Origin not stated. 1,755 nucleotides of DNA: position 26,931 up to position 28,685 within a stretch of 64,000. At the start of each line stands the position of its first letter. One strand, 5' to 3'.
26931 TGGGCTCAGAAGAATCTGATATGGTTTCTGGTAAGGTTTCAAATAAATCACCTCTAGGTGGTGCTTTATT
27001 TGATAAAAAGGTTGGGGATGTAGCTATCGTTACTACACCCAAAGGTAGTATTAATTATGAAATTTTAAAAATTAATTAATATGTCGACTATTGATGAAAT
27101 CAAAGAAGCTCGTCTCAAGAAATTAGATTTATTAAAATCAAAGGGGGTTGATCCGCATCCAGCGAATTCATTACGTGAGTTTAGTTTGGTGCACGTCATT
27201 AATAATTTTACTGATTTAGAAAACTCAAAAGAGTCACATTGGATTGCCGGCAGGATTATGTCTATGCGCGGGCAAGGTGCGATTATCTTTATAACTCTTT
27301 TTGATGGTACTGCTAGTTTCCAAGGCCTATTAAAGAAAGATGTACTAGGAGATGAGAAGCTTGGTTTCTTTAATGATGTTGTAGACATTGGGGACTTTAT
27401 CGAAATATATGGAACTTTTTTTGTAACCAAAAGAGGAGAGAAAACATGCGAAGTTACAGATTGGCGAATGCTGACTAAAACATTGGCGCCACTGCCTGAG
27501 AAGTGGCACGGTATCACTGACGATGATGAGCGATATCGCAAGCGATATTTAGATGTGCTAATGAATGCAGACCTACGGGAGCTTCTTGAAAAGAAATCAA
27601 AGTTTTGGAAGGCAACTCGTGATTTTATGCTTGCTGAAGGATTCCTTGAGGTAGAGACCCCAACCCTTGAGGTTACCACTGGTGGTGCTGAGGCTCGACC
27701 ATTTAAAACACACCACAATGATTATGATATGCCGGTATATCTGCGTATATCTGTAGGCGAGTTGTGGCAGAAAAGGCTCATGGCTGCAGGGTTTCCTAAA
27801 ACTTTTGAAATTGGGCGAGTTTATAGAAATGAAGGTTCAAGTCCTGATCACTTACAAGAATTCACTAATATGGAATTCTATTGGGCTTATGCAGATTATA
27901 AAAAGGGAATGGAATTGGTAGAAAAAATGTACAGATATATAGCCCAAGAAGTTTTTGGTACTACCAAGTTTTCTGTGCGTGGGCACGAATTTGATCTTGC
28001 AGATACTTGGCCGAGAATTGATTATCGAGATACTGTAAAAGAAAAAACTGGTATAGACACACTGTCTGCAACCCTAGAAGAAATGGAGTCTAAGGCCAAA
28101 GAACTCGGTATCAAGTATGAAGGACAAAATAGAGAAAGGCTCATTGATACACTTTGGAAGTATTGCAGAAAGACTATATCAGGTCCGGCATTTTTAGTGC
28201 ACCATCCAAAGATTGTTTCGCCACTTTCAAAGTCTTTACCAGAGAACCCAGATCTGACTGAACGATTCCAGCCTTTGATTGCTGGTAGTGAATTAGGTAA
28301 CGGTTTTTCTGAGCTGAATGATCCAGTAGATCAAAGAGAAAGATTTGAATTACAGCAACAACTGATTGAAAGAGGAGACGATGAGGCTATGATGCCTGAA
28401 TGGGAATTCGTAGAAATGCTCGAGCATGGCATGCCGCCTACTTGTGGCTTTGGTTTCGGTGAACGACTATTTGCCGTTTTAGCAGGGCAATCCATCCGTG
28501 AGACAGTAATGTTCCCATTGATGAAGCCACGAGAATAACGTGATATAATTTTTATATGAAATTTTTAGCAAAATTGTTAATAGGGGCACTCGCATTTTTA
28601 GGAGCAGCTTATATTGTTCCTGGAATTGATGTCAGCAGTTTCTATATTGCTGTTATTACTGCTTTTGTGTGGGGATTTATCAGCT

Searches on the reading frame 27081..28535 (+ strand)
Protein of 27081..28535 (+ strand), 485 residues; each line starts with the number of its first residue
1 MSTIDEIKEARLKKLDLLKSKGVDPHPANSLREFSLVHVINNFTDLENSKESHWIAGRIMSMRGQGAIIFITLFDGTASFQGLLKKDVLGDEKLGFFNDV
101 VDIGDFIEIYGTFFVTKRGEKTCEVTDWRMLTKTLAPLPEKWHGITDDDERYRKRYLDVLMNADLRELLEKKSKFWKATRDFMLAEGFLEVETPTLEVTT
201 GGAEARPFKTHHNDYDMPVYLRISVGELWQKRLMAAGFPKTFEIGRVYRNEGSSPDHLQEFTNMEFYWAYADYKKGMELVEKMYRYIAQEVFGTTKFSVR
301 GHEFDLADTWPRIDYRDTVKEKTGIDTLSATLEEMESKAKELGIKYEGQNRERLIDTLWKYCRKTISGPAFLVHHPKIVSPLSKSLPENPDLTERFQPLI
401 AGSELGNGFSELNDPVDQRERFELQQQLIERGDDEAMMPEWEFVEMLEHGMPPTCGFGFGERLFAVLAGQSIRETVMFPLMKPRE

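Call 65: find_homologous_proteins(query=window:27081-28535:+, max_evalue=1e-50)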
Query window:27081-28535:+ (485 aa): 8000 proteins with E <= 1e-50 among 8000 candidates; the best 120 are listed.
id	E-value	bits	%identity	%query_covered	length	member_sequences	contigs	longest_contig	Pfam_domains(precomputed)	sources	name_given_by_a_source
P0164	0.0e+0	1123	100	100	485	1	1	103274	PF01336.32,PF00152.26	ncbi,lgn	-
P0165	3.6e-298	1007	89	100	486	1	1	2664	PF01336.32,PF00152.26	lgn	-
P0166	9.2e-298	1006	89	100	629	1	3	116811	PF01336.32,PF00152.26,PF09391.16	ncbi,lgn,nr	ncbi:MAG: lysine--tRNA ligase [Candidatus Pacebacteria bacterium]|nr:lysine--tRNA ligase [Candidatus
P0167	2.7e-293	991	86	100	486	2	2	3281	PF01336.32,PF00152.26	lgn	-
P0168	7.8e-292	986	86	100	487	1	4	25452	PF01336.32,PF00152.26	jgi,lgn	jgi:lysyl-tRNA synthetase class 2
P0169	2.9e-291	984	87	100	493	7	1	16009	PF01336.32,PF00152.26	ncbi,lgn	ncbi:MAG: lysine--tRNA ligase [Candidatus Paceibacterota bacterium]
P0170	3.9e-291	984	87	100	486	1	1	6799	PF01336.32,PF00152.26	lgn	-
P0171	1.2e-290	982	87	100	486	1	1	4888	PF01336.32,PF00152.26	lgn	-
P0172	1.1e-289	979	87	100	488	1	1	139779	PF01336.32,PF00152.26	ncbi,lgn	-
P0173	2.5e-289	978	87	100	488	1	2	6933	PF01336.32,PF00152.26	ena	-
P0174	3.0e-286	968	85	100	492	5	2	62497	PF01336.32,PF00152.26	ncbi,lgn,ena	ncbi:MAG: lysine--tRNA ligase [Patescibacteria group bacterium]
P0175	5.6e-286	967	85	100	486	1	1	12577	PF01336.32,PF00152.26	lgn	-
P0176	4.0e-285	964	85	100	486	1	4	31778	PF01336.32,PF00152.26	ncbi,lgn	-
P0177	4.9e-285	964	85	99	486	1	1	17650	PF01336.32,PF00152.26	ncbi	-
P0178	5.2e-285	964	85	99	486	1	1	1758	PF01336.32,PF00152.26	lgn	-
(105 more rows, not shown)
